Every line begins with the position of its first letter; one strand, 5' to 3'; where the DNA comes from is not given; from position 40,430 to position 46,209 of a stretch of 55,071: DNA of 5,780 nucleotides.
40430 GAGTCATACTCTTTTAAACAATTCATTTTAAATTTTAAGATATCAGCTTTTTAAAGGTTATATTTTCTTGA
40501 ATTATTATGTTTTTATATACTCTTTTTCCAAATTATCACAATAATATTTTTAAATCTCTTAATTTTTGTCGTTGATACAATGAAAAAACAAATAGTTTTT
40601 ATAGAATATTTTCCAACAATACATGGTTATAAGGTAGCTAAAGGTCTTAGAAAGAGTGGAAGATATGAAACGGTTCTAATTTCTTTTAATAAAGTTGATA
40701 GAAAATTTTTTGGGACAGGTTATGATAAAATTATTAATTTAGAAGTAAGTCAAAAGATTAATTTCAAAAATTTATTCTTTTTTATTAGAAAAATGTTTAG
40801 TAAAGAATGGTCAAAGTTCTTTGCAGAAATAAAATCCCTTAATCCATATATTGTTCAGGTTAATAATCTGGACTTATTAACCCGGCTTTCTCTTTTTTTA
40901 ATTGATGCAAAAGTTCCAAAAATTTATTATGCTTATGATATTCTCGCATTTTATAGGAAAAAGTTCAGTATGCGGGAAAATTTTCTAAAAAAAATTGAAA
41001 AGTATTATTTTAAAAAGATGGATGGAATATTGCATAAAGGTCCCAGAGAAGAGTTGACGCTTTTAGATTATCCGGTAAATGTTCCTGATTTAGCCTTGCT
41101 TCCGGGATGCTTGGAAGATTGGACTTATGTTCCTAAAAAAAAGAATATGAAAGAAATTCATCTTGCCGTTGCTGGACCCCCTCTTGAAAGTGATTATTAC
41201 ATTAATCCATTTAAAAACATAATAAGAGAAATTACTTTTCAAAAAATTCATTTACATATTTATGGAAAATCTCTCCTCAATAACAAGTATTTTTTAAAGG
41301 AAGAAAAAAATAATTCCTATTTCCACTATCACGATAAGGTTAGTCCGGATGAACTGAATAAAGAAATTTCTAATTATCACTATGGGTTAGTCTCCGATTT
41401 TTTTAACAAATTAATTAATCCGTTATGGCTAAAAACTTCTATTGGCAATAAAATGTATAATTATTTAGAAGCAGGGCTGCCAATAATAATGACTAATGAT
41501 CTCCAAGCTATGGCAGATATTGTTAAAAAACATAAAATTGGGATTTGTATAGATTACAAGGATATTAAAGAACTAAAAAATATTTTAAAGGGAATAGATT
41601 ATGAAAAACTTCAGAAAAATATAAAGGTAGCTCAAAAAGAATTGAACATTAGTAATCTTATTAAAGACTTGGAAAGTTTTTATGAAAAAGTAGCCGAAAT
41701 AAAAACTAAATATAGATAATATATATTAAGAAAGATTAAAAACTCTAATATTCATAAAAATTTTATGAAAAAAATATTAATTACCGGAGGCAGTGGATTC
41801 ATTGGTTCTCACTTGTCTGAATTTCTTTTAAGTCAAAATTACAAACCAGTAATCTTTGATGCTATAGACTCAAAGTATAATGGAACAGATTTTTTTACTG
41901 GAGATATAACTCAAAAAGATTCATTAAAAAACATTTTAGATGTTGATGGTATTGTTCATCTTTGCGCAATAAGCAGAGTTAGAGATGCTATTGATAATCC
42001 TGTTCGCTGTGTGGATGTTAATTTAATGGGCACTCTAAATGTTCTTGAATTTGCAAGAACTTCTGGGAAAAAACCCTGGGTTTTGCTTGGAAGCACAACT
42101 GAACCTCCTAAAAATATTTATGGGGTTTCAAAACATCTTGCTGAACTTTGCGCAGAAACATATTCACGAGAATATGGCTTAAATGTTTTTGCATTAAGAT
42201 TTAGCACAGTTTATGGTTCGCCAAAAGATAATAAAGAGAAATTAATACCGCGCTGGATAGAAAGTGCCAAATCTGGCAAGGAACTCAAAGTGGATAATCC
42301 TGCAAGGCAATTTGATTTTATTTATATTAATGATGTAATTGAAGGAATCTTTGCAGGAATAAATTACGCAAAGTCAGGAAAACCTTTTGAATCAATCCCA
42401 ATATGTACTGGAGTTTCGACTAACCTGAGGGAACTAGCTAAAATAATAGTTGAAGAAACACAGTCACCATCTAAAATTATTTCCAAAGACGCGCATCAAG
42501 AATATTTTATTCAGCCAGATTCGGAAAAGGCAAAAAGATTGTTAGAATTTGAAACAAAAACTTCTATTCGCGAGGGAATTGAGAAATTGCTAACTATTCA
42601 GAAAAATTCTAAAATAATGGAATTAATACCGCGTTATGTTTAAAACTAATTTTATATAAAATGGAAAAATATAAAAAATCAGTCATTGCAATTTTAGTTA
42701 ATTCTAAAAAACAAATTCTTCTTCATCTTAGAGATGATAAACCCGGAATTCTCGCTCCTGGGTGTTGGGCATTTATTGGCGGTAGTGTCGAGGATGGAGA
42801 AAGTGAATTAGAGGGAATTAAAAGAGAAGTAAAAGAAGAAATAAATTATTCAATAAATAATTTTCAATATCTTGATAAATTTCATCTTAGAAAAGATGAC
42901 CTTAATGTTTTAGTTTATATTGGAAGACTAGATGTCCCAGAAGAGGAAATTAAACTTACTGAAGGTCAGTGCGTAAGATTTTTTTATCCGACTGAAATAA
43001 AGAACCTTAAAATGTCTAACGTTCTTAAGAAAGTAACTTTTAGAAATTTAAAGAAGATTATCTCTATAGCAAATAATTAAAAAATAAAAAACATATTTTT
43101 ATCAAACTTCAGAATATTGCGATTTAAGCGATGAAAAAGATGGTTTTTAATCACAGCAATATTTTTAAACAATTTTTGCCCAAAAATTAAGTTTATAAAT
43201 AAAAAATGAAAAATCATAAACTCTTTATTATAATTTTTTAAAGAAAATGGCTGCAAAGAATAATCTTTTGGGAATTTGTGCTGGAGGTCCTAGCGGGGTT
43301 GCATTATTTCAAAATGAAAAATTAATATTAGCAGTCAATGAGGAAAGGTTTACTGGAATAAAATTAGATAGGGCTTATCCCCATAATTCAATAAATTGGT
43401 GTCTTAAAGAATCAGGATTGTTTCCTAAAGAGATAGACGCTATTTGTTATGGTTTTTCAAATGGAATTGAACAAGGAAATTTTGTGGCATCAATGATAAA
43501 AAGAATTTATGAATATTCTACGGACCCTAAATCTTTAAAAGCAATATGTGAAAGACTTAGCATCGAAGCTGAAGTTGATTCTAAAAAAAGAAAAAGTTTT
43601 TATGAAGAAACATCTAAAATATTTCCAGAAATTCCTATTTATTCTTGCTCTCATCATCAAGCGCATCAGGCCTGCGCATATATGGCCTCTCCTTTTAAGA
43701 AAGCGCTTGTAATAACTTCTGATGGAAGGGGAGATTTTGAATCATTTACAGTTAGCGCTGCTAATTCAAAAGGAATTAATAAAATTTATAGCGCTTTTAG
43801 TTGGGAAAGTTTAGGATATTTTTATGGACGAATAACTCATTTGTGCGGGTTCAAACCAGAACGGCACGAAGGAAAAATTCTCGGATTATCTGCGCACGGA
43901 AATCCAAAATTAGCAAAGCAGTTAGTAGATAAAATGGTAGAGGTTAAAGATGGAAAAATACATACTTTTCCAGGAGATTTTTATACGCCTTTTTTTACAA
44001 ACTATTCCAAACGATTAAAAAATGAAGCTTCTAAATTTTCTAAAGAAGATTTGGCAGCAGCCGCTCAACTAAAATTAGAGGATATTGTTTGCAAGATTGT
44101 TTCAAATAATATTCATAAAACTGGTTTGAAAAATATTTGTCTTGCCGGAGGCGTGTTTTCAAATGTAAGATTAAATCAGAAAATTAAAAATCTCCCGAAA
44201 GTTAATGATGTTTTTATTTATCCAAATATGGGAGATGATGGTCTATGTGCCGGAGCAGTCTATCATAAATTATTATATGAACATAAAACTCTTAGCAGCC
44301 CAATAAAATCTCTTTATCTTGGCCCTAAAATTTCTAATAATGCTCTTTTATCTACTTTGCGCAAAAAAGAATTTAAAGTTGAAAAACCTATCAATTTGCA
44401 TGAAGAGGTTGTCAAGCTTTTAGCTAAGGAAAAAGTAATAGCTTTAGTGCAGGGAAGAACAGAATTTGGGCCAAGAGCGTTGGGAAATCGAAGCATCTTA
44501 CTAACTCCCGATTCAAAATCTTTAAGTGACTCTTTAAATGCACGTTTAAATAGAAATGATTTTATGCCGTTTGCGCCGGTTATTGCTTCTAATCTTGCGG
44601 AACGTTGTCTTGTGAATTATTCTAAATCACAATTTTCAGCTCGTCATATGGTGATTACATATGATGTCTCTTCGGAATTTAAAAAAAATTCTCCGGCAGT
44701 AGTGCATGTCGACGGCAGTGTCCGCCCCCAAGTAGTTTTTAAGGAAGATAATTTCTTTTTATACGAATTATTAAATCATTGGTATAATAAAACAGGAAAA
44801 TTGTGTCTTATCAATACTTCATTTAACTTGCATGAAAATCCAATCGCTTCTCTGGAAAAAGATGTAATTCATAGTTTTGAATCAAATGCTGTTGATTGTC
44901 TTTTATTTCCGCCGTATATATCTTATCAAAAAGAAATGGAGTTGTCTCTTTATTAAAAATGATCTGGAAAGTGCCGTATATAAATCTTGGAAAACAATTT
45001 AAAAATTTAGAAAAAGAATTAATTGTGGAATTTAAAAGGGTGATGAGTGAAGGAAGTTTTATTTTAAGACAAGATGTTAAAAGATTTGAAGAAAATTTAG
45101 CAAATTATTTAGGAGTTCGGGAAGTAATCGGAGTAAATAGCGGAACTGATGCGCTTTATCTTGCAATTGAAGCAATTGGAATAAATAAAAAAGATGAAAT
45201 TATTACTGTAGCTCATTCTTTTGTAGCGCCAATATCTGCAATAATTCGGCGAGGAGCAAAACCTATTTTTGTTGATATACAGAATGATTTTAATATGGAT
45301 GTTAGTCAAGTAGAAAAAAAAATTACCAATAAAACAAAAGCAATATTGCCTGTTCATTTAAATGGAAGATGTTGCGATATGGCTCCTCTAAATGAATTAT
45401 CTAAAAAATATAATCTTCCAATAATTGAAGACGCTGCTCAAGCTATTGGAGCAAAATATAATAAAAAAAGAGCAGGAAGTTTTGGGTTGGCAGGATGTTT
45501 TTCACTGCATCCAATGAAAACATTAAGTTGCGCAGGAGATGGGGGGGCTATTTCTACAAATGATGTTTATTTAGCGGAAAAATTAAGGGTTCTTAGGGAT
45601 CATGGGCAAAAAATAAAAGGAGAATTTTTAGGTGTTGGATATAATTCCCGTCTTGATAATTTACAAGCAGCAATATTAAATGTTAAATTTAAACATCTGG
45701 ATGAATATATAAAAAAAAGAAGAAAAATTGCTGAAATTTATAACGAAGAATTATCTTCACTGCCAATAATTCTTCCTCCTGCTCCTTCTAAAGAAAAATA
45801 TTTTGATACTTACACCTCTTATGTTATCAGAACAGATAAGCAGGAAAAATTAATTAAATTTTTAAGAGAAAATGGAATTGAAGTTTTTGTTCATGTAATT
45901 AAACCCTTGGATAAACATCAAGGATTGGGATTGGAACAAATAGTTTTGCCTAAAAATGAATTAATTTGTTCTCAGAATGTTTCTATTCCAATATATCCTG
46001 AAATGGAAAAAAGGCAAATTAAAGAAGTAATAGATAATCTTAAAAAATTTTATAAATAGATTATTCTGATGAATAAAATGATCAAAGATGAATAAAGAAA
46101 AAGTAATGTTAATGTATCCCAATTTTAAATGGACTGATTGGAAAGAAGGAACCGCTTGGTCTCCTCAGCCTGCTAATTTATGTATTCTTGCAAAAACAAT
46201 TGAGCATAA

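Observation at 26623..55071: A glycan-biosynthesis island of at least 28 kb with natural-product-like chemistry in a reduced archaeal genome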

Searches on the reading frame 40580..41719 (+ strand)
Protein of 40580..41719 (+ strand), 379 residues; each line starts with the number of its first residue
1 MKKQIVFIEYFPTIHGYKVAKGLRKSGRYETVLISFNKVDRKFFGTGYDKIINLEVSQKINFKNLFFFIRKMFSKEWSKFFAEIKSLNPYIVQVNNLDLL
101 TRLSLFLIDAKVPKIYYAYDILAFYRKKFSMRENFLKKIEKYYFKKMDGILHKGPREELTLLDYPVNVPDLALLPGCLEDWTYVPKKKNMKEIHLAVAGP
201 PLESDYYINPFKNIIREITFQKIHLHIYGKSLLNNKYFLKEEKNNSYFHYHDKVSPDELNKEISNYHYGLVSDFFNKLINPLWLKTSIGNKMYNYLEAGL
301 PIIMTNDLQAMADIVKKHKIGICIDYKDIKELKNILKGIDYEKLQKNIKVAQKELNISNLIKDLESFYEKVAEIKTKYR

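Call 7: search_protein_families(library=pfam, proteins=[window:40580-41719:+], max_evalue=0.001)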
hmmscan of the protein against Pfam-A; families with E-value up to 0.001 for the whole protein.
window:40580-41719:+ (379 aa): 2 families
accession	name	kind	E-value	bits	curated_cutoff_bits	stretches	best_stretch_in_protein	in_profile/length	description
PF13692.12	Glyco_trans_1_4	-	1.7e-05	25.6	27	1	205-334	18-134/142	Glycosyl transferases group 1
PF00534.26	Glycos_transf_1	-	9.1e-05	22.5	26.4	1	219-336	44-152/172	Glycosyl transferases group 1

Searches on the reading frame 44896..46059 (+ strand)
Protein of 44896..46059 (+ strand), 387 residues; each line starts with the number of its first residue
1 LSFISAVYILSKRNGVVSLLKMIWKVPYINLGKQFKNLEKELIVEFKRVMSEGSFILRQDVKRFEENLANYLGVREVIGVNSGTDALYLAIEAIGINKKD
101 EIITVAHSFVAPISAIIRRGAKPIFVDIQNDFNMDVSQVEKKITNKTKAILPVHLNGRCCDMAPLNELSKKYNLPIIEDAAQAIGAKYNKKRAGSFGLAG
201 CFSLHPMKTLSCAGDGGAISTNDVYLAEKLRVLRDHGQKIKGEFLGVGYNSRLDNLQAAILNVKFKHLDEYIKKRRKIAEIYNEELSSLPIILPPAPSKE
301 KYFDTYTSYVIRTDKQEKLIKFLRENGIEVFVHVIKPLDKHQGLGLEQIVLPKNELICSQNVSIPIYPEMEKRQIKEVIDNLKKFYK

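Call 8: search_protein_families(library=pfam, proteins=[window:44896-46059:+], max_evalue=0.001)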
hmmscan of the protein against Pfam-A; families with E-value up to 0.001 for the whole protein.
window:44896-46059:+ (387 aa): 4 families
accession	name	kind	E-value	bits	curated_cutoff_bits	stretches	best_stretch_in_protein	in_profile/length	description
PF01041.23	DegT_DnrJ_EryC1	-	3.9e-104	349.2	19.8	1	38-382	3-359/360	DegT/DnrJ/EryC1/StrS aminotransferase family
PF00266.25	Aminotran_5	-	1.5e-10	41.1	21.5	1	57-186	41-182/371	Aminotransferase class-V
PF00155.27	Aminotran_1_2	-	9.3e-10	38.7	19.7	1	57-276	39-277/361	Aminotransferase class I and II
PF01212.27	Beta_elim_lyase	-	2e-06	27.8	27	1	59-296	32-275/288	Beta-eliminating lyase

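Call 11: search_protein_families(library=ncbifam, proteins=[window:44896-46059:+], max_evalue=0.001)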
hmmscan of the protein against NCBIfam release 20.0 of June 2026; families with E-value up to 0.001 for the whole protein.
window:44896-46059:+ (387 aa): 23 families
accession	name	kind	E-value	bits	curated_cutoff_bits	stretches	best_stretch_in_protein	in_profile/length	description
TIGR03588.1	PseC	equivalog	2e-75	254.1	423.5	1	59-384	30-378/380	UDP-4-amino-4,6-dideoxy-N-acetyl-beta-L-altrosamine transaminase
NF008658.2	PRK11658.1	equivalog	5.9e-60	202.9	631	1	39-384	13-375/379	UDP-4-amino-4-deoxy-L-arabinose aminotransferase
NF008687.0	PRK11706.1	equivalog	8.8e-60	202.4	375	1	61-386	33-374/375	dTDP-4-amino-4,6-dideoxygalactose transaminase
TIGR04181.1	NHT_00031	hypoth_equivalog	1.6e-57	195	420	1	50-330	26-322/359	LegC family aminotransferase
TIGR02379.1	ECA_wecE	subfamily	1e-46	159.5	434.85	1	61-386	33-375/376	dTDP-4-amino-4,6-dideoxy-D-glucose transaminase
NF011936.0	PRK15407.1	equivalog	1.1e-46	159.5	423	2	61-238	67-252/440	lipopolysaccharide biosynthesis protein RfbH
TIGR04427.1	PLP_DesI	equivalog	4.4e-44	151.2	650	1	61-382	54-379/390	dTDP-4-dehydro-6-deoxyglucose aminotransferase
NF041091.1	asp_aminotase_Arch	equivalog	5.7e-11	41.9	550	1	48-153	60-167/376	aspartate aminotransferase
NF005816.0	PRK07682.1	equivalog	8.9e-11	41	620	1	56-179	70-202/390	aminotransferase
NF004975.0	PRK06348.1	equivalog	2e-09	36.9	549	1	51-178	65-200/384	pyridoxal phosphate-dependent aminotransferase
NF005817.0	PRK07683.1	equivalog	1.5e-07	30.5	575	1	53-153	66-169/387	aminotransferase A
NF005744.0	PRK07568.1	subfamily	2.5e-07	29.9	389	1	48-180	62-202/398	pyridoxal phosphate-dependent aminotransferase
TIGR01977.1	am_tr_V_EF2568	hypoth_equivalog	1.1e-06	28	377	1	61-186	46-180/376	cysteine desulfurase family protein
TIGR01979.1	sufS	subfamily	2.1e-06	26.9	475.1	1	67-186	70-202/403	SufS family cysteine desulfurase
NF006569.0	PRK09082.1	subfamily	7.2e-06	25.3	420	1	53-151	68-168/386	methionine aminotransferase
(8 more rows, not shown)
